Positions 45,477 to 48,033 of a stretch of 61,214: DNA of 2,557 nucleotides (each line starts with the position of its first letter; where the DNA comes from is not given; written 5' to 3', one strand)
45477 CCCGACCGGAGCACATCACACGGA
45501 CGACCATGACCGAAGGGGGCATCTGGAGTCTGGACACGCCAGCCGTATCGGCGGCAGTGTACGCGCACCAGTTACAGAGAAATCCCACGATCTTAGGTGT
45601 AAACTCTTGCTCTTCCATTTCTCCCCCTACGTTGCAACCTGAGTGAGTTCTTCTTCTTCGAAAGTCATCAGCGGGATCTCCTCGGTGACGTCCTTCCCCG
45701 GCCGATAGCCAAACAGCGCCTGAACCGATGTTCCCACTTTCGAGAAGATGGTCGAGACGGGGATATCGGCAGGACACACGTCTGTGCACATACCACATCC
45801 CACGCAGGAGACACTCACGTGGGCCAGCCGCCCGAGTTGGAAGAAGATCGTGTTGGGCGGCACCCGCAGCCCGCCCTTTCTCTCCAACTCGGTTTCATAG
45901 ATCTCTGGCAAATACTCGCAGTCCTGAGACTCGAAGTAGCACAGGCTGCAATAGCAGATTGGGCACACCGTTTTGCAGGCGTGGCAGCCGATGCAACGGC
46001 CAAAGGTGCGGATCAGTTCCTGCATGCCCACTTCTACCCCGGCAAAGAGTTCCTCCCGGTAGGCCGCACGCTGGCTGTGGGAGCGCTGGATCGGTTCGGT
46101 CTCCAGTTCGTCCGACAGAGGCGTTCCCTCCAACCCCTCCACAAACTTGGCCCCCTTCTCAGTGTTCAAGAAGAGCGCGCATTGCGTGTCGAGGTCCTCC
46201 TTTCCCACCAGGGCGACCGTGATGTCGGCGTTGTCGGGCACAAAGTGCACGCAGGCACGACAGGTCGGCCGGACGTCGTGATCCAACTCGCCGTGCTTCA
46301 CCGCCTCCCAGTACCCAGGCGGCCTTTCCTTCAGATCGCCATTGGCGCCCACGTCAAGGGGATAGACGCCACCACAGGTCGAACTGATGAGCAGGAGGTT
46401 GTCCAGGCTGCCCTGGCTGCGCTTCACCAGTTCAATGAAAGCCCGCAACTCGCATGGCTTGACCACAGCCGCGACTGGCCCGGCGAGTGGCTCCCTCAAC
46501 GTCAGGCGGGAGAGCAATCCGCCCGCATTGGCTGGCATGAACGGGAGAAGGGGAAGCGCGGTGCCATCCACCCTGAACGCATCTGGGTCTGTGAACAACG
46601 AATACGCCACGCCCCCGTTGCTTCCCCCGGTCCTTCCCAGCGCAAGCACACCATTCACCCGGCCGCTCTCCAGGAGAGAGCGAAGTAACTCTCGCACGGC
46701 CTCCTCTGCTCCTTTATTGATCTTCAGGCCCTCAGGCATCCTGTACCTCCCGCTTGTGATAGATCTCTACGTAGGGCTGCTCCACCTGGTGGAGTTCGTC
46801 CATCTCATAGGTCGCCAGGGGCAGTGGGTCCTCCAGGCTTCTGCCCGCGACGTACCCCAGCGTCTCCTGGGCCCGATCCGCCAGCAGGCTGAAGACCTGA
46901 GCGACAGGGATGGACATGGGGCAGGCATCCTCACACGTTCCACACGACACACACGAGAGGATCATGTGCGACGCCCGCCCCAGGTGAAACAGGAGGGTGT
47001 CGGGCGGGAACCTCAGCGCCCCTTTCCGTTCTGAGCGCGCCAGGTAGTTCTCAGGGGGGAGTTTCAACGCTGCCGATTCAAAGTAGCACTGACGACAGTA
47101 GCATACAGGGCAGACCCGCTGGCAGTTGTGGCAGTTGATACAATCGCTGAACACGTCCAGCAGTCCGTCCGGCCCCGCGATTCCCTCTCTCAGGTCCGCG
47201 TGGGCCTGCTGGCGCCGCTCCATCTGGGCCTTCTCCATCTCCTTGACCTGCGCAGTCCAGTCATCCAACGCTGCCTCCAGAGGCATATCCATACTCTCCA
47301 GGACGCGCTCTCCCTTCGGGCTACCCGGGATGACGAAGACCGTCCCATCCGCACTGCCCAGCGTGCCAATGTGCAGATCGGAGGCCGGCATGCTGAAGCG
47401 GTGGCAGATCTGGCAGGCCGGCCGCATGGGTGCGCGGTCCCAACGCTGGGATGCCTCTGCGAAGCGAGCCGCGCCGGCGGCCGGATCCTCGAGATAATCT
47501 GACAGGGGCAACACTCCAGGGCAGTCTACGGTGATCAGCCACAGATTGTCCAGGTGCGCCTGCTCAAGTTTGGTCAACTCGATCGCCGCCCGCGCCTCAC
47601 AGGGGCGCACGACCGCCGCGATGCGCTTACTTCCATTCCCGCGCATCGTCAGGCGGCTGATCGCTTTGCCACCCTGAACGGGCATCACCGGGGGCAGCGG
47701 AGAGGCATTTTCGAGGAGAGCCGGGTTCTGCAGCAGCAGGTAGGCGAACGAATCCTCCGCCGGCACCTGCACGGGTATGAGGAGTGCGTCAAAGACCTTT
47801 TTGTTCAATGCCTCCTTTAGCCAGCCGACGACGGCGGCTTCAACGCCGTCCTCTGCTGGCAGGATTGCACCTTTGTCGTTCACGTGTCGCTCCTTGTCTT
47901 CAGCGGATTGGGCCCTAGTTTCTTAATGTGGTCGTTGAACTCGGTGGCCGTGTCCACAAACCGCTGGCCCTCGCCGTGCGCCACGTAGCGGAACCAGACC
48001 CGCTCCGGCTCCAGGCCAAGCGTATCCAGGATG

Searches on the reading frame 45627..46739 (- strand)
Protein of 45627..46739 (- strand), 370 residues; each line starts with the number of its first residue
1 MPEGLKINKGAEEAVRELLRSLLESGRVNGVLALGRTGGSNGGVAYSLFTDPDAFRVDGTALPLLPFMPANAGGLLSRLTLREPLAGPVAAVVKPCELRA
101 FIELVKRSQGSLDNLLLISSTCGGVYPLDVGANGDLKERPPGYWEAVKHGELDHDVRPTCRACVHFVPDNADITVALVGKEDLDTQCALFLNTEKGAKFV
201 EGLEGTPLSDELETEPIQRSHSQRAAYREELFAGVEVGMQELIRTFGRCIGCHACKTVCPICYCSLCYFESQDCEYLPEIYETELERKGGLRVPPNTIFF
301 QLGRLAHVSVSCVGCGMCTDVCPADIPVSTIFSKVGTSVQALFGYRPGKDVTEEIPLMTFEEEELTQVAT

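Call 8: search_protein_families(library=pfam, proteins=[window:45627-46739:-], max_evalue=0.001)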
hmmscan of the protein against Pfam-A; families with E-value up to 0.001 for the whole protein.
window:45627-46739:- (370 aa): 7 families
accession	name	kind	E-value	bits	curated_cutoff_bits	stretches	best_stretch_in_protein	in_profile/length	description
PF04432.18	FrhB_FdhB_C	-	9.3e-09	35.8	23.3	1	148-204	83-137/150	Coenzyme F420 hydrogenase/dehydrogenase, beta subunit C terminus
PF13183.11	Fer4_8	-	6.5e-06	27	27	1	248-326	4-68/68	4Fe-4S dicluster domain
PF12797.12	Fer4_2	-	2e-05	24.7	24.5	0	311-324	9-22/22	4Fe-4S binding domain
PF13237.11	Fer4_10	-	3.1e-05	24.3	25.5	0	311-334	8-22/53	4Fe-4S dicluster domain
PF00037.32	Fer4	-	0.00018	21.6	21.1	0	312-326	8-22/24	4Fe-4S binding domain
PF13484.11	Fer4_16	-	0.00035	21.7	30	0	311-324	52-65/66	4Fe-4S double cluster binding domain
PF14697.11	Fer4_21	-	0.00037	21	35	0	307-324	36-53/59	4Fe-4S dicluster domain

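Call 19: search_protein_families(library=ncbifam, proteins=[window:45627-46739:-], max_evalue=0.00001)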
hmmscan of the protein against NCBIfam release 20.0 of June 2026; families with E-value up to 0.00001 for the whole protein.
window:45627-46739:- (370 aa): 1 family
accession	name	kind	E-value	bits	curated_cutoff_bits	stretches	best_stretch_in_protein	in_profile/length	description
TIGR02910.1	sulfite_red_A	equivalog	1.6e-06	27.6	323.15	0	311-340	302-331/334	anaerobic sulfite reductase subunit AsrA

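Call 37: search_solved_structures(query=A2, max_evalue=1, show_alignments=3)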
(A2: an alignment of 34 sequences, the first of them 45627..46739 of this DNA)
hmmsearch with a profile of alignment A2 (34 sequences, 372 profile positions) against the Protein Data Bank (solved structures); distinct sequences matched with E-value up to 1: 127 (the best 60 are shown).
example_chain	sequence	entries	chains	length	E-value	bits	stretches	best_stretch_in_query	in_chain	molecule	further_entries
9t1s_M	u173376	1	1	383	1.7e-58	201.3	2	150-351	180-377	formate dehydrogenase (coenzyme F420)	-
8rvu_E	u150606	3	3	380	4.8e-51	176.8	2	151-349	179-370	Formate dehydrogenase, beta subunit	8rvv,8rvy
7bkb_E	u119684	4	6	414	1.2e-40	142.6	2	4-265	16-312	Formate dehydrogenase, beta subunit (F420)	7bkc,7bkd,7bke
8rja_E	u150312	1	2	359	1.1e-12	50.5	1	147-233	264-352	Coenzyme F420 hydrogenase/dehydrogenase, beta subunit C terminus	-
8riu_B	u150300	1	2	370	2.6e-08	36.1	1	145-240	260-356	Coenzyme F420 hydrogenase/dehydrogenase, beta subunit C terminus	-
9tn7_A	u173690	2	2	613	2.9e-08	36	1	154-224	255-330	Coenzyme F420 hydrogenase/dehydrogenase beta subunit domain protein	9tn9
7np8_A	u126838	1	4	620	4.3e-08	35.4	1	151-230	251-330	Coenzyme F420-dependent sulfite reductase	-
7npa_A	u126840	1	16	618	4.1e-07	32.2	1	154-230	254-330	Coenzyme F420-dependent sulfite reductase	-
9r51_B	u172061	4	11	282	9.2e-07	31.1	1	147-202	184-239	F420-reducing [NiFe]-hydrogenase from Methanothermococcus thermolithotrophicus subunit bet | F420-reducing [NiFe]-hydrogenase from Methanothermococcus thermolit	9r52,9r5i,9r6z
9nez_B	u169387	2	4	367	2.5e-05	26.4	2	309-324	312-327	Sulfhydrogenase 1 subunit beta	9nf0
1fca_A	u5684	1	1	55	0.00061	21.8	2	308-326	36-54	FERREDOXIN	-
3zfs_C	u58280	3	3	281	0.00062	21.7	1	154-229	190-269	F420-REDUCING HYDROGENASE, SUBUNIT BETA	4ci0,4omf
8qby_I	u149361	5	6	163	0.0007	21.6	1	307-339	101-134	NADH-quinone oxidoreductase subunit I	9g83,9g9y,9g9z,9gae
7ar7_I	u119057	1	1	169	0.00074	21.5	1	307-325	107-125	NADH dehydrogenase [ubiquinone] iron-sulfur protein 8-A, mitochondrial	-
8jjr_c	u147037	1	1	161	0.00078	21.4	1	233-257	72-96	PsaC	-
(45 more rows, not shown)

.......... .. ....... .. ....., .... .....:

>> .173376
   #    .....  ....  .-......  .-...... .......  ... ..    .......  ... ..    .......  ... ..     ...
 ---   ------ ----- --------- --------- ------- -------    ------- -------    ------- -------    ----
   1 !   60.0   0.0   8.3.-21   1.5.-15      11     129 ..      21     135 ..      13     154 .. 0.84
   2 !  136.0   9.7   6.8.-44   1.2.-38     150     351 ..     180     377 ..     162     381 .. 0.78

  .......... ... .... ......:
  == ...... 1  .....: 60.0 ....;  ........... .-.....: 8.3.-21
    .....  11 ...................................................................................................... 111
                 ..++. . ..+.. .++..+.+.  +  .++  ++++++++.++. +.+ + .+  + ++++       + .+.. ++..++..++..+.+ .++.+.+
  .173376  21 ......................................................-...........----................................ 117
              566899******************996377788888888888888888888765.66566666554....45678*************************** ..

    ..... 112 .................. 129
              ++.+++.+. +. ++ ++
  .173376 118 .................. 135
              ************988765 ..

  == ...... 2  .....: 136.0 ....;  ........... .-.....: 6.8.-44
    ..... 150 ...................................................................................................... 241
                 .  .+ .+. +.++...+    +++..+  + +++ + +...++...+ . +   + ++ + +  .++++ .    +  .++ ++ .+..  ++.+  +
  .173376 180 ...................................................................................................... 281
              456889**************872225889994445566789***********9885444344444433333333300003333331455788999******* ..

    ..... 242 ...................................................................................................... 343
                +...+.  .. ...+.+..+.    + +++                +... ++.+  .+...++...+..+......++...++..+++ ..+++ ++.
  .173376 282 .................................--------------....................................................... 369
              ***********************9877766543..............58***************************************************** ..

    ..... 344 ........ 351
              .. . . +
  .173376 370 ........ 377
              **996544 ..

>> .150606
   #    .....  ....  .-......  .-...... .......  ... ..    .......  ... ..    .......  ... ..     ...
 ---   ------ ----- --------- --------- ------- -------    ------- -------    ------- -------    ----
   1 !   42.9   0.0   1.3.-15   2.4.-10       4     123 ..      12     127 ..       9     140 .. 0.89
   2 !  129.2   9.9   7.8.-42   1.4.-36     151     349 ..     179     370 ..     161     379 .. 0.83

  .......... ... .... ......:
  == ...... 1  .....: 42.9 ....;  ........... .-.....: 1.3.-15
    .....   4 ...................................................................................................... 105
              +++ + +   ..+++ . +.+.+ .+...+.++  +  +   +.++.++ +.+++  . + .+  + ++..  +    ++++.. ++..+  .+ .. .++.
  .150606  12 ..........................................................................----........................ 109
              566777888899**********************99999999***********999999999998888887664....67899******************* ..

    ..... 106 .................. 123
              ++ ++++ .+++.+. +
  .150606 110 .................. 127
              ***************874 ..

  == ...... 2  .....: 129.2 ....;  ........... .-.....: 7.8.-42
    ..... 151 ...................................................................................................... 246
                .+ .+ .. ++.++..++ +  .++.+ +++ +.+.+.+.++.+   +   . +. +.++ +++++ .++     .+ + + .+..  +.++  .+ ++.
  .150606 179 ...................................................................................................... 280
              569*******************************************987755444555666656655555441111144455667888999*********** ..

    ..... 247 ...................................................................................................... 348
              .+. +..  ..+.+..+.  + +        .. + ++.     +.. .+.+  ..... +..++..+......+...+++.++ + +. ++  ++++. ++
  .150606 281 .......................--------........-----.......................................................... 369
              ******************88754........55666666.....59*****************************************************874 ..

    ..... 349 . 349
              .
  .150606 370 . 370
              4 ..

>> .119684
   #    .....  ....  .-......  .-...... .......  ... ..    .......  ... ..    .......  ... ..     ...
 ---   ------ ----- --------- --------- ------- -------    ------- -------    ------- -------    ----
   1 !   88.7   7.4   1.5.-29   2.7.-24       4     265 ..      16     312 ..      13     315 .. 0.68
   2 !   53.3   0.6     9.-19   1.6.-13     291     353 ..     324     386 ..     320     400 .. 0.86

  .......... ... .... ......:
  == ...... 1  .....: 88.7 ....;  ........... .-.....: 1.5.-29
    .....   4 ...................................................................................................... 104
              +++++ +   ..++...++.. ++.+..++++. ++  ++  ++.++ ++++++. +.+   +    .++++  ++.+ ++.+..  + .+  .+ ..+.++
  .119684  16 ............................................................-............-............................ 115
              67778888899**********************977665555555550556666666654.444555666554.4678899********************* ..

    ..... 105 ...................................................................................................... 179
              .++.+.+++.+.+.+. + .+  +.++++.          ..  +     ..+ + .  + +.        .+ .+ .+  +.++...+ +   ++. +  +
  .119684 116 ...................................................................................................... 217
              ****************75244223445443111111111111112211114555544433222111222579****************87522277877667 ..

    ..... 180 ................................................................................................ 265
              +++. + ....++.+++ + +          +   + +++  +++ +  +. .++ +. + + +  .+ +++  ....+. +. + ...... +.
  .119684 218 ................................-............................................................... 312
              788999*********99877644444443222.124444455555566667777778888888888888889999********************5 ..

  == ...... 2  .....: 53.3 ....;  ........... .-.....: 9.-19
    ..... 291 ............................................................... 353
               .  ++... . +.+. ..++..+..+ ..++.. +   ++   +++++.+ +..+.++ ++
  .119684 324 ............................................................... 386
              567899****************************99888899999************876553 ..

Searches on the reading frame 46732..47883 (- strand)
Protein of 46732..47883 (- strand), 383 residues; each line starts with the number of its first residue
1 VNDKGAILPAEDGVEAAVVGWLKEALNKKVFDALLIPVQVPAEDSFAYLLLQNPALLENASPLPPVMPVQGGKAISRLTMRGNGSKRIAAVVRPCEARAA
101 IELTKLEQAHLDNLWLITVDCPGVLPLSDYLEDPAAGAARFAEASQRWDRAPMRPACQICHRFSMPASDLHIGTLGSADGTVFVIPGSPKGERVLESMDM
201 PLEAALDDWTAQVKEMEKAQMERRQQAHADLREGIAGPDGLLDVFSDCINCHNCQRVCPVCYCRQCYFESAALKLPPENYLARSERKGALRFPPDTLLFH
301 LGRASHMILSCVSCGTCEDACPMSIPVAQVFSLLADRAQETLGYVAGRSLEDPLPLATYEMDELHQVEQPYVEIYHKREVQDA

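Call 8: search_protein_families(library=pfam, proteins=[window:46732-47883:-], max_evalue=0.001)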
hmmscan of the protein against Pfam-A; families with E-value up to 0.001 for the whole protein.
window:46732-47883:- (383 aa): 9 families
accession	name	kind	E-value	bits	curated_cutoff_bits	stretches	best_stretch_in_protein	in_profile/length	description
PF04432.18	FrhB_FdhB_C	-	6.1e-09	36.4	23.3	1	152-199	90-137/150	Coenzyme F420 hydrogenase/dehydrogenase, beta subunit C terminus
PF13183.11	Fer4_8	-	2.8e-08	34.6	27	1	246-325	3-68/68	4Fe-4S dicluster domain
PF13237.11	Fer4_10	-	4e-07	30.3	25.5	0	310-330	8-22/53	4Fe-4S dicluster domain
PF13534.11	Fer4_17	-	1.3e-06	29.3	22.2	1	248-325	2-60/61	4Fe-4S dicluster domain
PF12797.12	Fer4_2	-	2.9e-05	24.2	24.5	0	310-322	9-21/22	4Fe-4S binding domain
PF00037.32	Fer4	-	0.0001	22.4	21.1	0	311-323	8-20/24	4Fe-4S binding domain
PF17179.9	Fer4_22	-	0.00027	22.1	27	0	248-267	2-21/95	4Fe-4S dicluster domain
PF12838.12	Fer4_7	-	0.0005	20.9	27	0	248-324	2-51/52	4Fe-4S dicluster domain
PF13187.11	Fer4_9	-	0.00099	19.5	27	1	247-324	1-50/52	4Fe-4S dicluster domain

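Call 19: search_protein_families(library=ncbifam, proteins=[window:46732-47883:-], max_evalue=0.00001)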
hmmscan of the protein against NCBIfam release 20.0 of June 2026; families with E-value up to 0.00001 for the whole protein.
window:46732-47883:- (383 aa): 0 families
